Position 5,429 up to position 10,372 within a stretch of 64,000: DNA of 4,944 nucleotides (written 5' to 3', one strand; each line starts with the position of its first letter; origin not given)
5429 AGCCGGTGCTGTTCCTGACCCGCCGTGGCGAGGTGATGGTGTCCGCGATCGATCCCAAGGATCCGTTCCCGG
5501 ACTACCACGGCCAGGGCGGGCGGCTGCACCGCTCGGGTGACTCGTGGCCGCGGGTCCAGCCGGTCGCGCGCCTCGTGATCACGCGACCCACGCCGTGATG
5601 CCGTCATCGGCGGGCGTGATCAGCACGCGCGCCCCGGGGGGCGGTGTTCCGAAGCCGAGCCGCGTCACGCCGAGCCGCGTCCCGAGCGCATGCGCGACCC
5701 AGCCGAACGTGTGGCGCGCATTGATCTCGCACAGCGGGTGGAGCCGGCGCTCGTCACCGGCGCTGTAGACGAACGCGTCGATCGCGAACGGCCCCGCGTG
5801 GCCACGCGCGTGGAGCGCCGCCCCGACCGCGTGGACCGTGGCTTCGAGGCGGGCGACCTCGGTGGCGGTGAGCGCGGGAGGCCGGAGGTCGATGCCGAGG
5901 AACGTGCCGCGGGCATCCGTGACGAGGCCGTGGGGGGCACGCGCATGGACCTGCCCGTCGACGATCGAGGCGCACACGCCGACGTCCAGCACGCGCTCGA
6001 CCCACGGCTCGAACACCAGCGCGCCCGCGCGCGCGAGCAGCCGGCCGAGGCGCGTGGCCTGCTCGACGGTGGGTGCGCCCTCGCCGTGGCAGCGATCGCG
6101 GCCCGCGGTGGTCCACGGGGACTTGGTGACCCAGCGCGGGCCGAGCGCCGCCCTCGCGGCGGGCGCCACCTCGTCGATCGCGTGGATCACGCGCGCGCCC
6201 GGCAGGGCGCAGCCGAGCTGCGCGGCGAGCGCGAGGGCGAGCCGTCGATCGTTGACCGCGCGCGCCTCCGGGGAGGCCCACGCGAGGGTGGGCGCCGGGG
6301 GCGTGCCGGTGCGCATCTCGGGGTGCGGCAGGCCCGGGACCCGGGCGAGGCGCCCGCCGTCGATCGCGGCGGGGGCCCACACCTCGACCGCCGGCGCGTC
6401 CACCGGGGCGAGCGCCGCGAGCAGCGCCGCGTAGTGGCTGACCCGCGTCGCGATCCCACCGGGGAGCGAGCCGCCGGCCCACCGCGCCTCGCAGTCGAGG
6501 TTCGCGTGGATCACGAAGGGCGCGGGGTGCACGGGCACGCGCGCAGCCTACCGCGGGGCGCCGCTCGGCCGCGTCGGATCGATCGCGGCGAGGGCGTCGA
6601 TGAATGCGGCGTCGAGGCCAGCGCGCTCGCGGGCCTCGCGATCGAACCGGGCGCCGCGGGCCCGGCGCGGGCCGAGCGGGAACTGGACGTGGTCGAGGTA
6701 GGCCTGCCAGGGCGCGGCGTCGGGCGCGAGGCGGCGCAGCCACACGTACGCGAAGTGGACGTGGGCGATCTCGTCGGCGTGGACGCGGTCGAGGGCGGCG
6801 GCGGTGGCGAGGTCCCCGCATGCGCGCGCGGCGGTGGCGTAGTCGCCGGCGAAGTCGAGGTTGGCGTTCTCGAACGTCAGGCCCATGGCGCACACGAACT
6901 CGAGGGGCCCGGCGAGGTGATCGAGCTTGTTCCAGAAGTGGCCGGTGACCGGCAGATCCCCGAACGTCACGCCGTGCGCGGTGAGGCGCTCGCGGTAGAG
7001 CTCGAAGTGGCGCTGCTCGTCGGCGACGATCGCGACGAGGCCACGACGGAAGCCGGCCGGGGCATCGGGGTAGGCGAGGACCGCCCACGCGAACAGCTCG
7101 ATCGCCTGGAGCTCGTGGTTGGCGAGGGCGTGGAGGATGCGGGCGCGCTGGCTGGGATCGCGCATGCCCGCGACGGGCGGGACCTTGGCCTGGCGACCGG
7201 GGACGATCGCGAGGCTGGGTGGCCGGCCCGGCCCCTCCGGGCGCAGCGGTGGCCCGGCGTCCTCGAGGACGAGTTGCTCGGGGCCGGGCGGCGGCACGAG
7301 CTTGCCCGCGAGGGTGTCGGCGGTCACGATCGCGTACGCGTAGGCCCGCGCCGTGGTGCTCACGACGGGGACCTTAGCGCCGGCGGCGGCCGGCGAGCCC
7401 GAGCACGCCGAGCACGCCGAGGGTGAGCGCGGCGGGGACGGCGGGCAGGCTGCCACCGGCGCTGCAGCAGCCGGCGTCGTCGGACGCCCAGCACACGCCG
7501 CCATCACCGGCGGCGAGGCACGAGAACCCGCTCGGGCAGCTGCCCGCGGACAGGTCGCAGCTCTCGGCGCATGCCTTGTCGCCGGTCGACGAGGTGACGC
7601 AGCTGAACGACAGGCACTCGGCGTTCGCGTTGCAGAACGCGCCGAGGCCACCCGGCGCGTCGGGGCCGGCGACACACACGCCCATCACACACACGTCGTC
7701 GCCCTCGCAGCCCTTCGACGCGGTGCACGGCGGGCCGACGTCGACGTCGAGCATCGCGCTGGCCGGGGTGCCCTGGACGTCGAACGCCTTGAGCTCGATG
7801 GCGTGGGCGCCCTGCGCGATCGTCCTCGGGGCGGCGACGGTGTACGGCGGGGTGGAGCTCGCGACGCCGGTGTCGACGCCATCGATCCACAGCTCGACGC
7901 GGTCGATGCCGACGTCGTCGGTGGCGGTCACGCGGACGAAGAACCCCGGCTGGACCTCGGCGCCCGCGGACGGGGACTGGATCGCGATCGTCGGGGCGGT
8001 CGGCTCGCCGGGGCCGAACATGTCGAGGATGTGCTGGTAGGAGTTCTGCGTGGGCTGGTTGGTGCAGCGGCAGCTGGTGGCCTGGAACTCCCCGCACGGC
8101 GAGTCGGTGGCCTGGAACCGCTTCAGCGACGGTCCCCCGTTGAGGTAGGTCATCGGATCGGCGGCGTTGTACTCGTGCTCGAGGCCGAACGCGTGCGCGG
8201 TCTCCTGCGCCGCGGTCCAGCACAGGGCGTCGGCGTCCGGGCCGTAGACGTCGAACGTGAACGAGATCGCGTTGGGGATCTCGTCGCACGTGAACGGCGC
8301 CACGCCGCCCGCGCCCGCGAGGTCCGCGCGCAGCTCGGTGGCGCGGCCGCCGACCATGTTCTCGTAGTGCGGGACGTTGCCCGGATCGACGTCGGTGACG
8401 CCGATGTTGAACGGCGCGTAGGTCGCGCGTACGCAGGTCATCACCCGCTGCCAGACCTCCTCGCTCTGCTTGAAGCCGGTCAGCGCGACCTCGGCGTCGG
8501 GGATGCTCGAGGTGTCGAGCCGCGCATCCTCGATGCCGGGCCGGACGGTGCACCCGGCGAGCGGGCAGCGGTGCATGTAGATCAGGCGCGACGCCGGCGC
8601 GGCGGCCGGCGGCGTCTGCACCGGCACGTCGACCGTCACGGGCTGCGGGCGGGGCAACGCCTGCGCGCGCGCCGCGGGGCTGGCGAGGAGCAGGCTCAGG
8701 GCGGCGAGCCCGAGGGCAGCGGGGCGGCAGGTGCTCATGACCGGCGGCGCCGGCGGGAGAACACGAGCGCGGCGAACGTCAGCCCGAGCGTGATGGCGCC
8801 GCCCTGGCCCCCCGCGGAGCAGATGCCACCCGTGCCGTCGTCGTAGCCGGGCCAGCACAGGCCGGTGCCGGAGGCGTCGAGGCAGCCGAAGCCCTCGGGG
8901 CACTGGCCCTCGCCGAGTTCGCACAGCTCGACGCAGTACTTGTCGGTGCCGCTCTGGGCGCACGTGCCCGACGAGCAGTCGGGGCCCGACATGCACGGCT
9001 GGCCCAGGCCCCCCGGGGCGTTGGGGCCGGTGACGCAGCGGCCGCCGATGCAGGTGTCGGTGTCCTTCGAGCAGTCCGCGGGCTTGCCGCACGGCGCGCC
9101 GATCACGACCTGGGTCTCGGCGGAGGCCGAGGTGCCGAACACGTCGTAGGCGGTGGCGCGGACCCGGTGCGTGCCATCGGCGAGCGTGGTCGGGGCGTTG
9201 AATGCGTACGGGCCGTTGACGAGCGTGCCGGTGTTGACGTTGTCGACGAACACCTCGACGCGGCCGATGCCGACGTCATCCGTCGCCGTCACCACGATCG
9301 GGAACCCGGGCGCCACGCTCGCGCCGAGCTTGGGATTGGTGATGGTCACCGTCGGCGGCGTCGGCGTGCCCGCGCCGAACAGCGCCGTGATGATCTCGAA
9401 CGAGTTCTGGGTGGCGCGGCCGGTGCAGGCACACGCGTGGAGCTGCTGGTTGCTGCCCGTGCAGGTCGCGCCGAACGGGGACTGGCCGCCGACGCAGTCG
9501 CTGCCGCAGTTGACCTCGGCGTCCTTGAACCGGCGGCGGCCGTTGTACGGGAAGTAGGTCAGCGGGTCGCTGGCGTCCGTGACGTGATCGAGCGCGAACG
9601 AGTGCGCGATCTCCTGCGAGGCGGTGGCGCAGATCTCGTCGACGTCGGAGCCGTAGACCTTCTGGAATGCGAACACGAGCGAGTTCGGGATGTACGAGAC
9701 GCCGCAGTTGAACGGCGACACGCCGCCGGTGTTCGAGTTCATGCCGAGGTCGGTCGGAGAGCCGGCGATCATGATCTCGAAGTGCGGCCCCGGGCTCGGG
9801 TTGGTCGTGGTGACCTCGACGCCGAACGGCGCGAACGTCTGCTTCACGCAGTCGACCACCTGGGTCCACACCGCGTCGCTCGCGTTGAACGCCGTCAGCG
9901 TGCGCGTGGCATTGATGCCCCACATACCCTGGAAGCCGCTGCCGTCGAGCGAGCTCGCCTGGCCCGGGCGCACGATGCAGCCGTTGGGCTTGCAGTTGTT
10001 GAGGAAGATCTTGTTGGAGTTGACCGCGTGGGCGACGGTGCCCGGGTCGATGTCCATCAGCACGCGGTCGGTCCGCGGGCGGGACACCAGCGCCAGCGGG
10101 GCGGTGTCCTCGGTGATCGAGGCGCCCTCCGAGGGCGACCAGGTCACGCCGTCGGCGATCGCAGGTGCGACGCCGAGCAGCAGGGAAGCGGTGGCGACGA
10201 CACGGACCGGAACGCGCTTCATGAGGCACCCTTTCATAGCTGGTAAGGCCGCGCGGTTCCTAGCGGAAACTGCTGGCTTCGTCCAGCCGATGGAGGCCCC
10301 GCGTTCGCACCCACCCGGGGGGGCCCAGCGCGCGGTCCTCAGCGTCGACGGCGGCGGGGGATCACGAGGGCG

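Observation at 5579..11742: Tandem triplication of secreted metzincin-like MYXO-CTERM proteins carrying a non-canonical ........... motif, co-oriented with DUF455 (ferritin-like) and ATP-grasp genes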

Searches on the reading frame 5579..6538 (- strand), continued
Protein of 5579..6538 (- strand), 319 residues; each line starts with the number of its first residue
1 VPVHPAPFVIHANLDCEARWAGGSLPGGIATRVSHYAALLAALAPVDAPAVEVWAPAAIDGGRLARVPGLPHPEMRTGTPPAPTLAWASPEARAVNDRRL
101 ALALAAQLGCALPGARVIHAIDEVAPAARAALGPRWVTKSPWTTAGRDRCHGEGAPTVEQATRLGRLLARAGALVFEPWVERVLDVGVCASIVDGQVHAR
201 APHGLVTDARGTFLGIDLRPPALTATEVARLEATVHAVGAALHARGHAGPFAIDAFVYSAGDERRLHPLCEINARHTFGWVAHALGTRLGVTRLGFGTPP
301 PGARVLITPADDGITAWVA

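Call 60: search_protein_families(library=pfam, proteins=[L070:2992-3867:+, L073:8218-9237:+, L083:8292-9122:+, L070:3867-4631:+, L083:9986-11122:+, L073:6506-8320:-, L083:6900-8273:-, L070:1139-2938:-, L080:6639-8306:+, L082:10897-13779:+], max_evalue=0.001)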
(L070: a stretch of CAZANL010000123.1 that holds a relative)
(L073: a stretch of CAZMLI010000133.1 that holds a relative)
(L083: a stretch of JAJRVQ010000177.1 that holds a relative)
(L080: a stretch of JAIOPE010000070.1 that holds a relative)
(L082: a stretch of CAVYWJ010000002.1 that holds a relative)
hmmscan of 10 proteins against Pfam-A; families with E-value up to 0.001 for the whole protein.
L070:2992-3867:+ (291 aa): 13 families
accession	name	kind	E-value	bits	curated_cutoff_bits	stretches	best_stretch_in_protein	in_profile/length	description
PF13424.12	TPR_12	-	3.7e-20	72.3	30.1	3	43-112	3-76/77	Tetratricopeptide repeat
PF00515.34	TPR_1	-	5.5e-18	64.4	27.8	1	160-189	1-30/34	Tetratricopeptide repeat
PF07719.23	TPR_2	-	1e-17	63.1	27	1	160-189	1-30/34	Tetratricopeptide repeat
PF13181.12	TPR_8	-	6.5e-16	57.5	25.7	1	161-191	2-32/34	Tetratricopeptide repeat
PF13374.12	TPR_10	-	1.2e-14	54.2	27.5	1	160-191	2-33/42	Tetratricopeptide repeat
PF13432.12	TPR_16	-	6.3e-11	42.9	32.7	1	208-263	4-60/65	Tetratricopeptide repeat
PF13176.12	TPR_7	-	1.1e-09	38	27.9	0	163-180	2-19/36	Tetratricopeptide repeat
PF13428.12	TPR_14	-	8.6e-08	32.6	23.5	0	84-111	4-31/44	Tetratricopeptide repeat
PF13431.12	TPR_17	-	2.4e-07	30.9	24.4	0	161-180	14-33/34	Tetratricopeptide repeat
PF13174.12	TPR_6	-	3.8e-06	27.6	26.3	0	240-259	6-25/33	Tetratricopeptide repeat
PF12968.13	DUF3856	-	1.1e-05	25.9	27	1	120-226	12-125/143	Domain of Unknown Function (DUF3856)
PF17874.7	TPR_MalT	-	1.1e-05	25.4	45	0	47-149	44-143/336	MalT-like TPR region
PF13414.12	TPR_11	-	2.4e-05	24.3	26.8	0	170-194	4-28/42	TPR repeat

L073:8218-9237:+ (339 aa): 9 families
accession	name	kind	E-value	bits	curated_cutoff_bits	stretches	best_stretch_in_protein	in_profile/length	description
PF13424.12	TPR_12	-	4e-17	62.6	30.1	1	181-238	19-75/77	Tetratricopeptide repeat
PF07719.23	TPR_2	-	6.2e-15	54.5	27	1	210-236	3-29/34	Tetratricopeptide repeat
PF00515.34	TPR_1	-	4.8e-14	51.9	27.8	1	210-236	3-29/34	Tetratricopeptide repeat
PF13181.12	TPR_8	-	5.5e-11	42.2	25.7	1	210-235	3-28/34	Tetratricopeptide repeat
PF13374.12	TPR_10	-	5e-10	39.5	27.5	1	209-236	3-30/42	Tetratricopeptide repeat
PF13432.12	TPR_16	-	4.4e-07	30.7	32.7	1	256-311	4-60/65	Tetratricopeptide repeat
PF13176.12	TPR_7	-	5.4e-06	26.5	27.9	0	211-237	2-30/36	Tetratricopeptide repeat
PF13428.12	TPR_14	-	8.4e-06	26.4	23.5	0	96-131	6-41/44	Tetratricopeptide repeat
PF13174.12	TPR_6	-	4.7e-05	24.2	26.3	0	214-233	6-25/33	Tetratricopeptide repeat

L083:8292-9122:+ (276 aa): 1 family
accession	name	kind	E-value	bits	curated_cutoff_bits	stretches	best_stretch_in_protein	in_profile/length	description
PF00075.30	RNase_H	-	1.4e-34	119.7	25.8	1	127-260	6-138/141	RNase H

L070:3867-4631:+ (255 aa): 1 family
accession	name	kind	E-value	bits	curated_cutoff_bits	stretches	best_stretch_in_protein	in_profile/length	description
PF04305.20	DUF455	-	6.9e-44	150.7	34.3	1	39-251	36-246/247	Protein of unknown function (DUF455)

L083:9986-11122:+ (378 aa): 0 families

L073:6506-8320:- (604 aa): 1 family
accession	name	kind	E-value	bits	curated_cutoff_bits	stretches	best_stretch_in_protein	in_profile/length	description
PF07607.17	DUF1570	-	7.8e-09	36.4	22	1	455-563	3-115/129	Protein of unknown function (DUF1570)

L083:6900-8273:- (457 aa): 0 families

L070:1139-2938:- (599 aa): 1 family
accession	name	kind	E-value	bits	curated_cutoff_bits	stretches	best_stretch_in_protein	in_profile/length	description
PF07607.17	DUF1570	-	1.3e-06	29.2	22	1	451-554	4-111/129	Protein of unknown function (DUF1570)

L080:6639-8306:+ (555 aa): 0 families

L082:10897-13779:+ (960 aa): 7 families
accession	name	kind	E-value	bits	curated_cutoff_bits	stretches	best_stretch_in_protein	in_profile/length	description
PF00593.30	TonB_dep_Rec_b-barrel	-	6.2e-34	119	27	1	425-917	19-436/436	TonB dependent receptor-like, beta-barrel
PF07715.20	Plug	-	2.8e-18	66.8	23.9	1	184-304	3-107/107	TonB-dependent Receptor Plug Domain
PF13620.12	CarboxypepD_reg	-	4.5e-17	62.6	32.3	1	82-155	1-78/82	Carboxypeptidase regulatory-like domain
PF13715.12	CarbopepD_reg_2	-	1.1e-12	48.2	32.2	1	83-156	1-74/88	CarboxypepD_reg-like domain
PF14686.12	fn3_3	-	1.2e-06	28.6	24.4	1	104-152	23-73/75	Polysaccharide lyase family 4, domain II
PF09430.16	EMC7_beta-sandw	-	0.00028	21.5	26.6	1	97-152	8-65/122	ER membrane protein complex subunit 7, beta-sandwich domain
PF17802.7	SpaA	-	0.0004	20.9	23.1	1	82-131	2-57/91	Prealbumin-like fold domain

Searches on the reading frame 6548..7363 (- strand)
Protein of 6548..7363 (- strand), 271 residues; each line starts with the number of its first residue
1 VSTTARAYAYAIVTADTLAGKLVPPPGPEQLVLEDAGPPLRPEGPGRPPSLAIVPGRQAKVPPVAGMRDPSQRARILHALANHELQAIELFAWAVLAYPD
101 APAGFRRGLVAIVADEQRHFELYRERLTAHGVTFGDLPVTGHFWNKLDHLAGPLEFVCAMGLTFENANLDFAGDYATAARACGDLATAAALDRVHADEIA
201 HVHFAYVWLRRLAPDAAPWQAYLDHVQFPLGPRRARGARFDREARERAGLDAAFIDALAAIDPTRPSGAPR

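Call 6: search_protein_families(library=pfam, proteins=[window:6548-7363:-], max_evalue=1)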
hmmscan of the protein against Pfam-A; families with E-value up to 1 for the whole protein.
window:6548-7363:- (271 aa): 2 families
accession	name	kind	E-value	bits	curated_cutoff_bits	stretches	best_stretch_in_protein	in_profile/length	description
PF04305.20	DUF455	-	1.9e-48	165.7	34.3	1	41-255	33-246/247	Protein of unknown function (DUF455)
PF13794.12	MiaE_2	-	0.042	14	25.2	1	76-134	10-66/185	tRNA-(MS[2]IO[6]A)-hydroxylase (MiaE)-like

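Call 7: search_protein_families(library=ncbifam, proteins=[window:6548-7363:-], max_evalue=1)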
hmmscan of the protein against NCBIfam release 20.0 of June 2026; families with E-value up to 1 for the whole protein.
window:6548-7363:- (271 aa): 1 family
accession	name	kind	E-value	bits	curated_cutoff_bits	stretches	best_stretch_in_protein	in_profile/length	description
NF058679.1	EncB_fam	subfamily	0.087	12.8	90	0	174-216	38-80/117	encapsulin nanocompartment ferritin-likeEncB family encapsulin nanocompartment ferritin-like cargo protein cargo protein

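Call 25: search_solved_structures(query=window:6548-7363:-, max_evalue=10, show_alignments=1)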
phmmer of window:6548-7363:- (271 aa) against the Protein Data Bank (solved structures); distinct sequences matched with E-value up to 10: 2.
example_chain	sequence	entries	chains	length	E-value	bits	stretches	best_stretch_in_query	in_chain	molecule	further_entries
1nf4_A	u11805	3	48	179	0.081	15.6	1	77-204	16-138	bacterioferritin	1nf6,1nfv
9h70_A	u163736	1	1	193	0.75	12.4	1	39-103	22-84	TPM domain-containing protein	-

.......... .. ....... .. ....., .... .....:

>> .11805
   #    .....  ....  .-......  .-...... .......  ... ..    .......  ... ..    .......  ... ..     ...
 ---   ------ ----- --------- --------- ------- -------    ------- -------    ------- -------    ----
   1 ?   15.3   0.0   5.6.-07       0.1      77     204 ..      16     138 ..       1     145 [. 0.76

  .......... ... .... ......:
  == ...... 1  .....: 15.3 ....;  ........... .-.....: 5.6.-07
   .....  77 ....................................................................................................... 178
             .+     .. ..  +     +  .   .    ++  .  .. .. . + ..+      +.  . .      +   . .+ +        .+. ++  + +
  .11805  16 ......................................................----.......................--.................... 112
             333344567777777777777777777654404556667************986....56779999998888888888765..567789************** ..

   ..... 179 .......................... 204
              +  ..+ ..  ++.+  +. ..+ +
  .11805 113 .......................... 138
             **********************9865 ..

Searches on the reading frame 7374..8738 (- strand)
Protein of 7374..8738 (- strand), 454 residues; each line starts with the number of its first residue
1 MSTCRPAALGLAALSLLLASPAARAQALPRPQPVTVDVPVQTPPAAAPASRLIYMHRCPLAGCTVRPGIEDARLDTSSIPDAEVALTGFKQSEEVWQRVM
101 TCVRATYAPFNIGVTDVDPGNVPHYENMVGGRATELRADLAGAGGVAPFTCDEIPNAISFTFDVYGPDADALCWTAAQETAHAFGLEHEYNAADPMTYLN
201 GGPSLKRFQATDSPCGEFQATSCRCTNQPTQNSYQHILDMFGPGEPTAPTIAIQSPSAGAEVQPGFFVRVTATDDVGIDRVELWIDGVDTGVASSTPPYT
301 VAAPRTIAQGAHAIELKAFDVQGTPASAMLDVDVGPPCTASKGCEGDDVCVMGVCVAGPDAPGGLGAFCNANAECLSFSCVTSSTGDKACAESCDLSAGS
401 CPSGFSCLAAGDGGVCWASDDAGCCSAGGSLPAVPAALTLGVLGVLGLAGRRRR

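Call 6: search_protein_families(library=pfam, proteins=[window:7374-8738:-], max_evalue=1)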
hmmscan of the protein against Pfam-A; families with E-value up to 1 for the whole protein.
window:7374-8738:- (454 aa): 2 families
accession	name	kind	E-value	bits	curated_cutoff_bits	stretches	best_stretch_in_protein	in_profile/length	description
PF17957.7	Big_7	-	1e-11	45.8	24.1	1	249-315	1-69/70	Bacterial Ig domain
PF01683.23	EB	-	0.12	12.9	24.3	1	332-355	16-39/52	EB module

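Call 7: search_protein_families(library=ncbifam, proteins=[window:7374-8738:-], max_evalue=1)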
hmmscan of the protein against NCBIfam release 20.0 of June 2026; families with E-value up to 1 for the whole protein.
window:7374-8738:- (454 aa): 2 families
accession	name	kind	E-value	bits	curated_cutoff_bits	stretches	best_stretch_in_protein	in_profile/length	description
TIGR03901.2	MYXO-CTERM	domain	0.025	15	20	1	421-454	1-33/34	MYXO-CTERM sorting domain-containing protein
TIGR03382.1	GC_trans_RRR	domain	0.048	14.3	15.85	1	425-454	2-27/27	MYXO-CTERM sorting domain-containing protein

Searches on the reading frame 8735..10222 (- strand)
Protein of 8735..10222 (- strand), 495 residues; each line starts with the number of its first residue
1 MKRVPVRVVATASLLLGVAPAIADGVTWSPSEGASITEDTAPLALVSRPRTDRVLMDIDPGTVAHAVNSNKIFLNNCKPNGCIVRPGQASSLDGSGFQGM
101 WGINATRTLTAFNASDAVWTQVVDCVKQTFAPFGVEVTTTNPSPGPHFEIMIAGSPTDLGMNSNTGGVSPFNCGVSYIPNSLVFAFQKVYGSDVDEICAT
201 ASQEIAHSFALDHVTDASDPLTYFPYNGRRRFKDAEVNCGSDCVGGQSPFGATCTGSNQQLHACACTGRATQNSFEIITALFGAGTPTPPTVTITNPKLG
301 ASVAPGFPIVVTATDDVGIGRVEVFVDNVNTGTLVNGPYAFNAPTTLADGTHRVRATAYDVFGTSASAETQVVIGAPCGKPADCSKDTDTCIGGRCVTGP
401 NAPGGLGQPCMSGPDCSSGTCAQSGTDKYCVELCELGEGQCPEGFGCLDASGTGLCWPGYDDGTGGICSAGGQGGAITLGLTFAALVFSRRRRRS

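Call 6: search_protein_families(library=pfam, proteins=[window:8735-10222:-], max_evalue=1)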
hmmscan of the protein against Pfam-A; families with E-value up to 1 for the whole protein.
window:8735-10222:- (495 aa): 3 families
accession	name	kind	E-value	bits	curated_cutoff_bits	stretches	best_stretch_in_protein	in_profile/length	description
PF17957.7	Big_7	-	1.2e-13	51.9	24.1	1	290-356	1-70/70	Bacterial Ig domain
PF19077.6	Big_13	-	9.2e-05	23.3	27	1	304-374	28-100/102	Bacterial Ig-like domain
PF20622.4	Big_15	-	0.19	12.1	27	1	319-366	24-73/82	Bacterial Ig domain (Big_16)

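Call 7: search_protein_families(library=ncbifam, proteins=[window:8735-10222:-], max_evalue=1)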
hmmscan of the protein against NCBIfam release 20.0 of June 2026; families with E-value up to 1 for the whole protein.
window:8735-10222:- (495 aa): 4 families
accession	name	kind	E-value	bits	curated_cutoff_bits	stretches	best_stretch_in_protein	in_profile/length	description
TIGR03382.1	GC_trans_RRR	domain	0.0015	19.1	15.85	1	468-494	2-27/27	MYXO-CTERM sorting domain-containing protein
TIGR03901.2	MYXO-CTERM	domain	0.0062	16.9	20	1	465-494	3-33/34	MYXO-CTERM sorting domain-containing protein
NF045529.2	Heimdall-CTERM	domain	0.24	11.9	24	0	478-493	11-26/26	Heimdall-CTERM domain-containing surface protein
NF051874.1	PVV_CTERM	equivalog_domain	0.81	9.5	27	0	474-494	14-34/38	PVV-CTERM domain-containing choice-of-anchor G protein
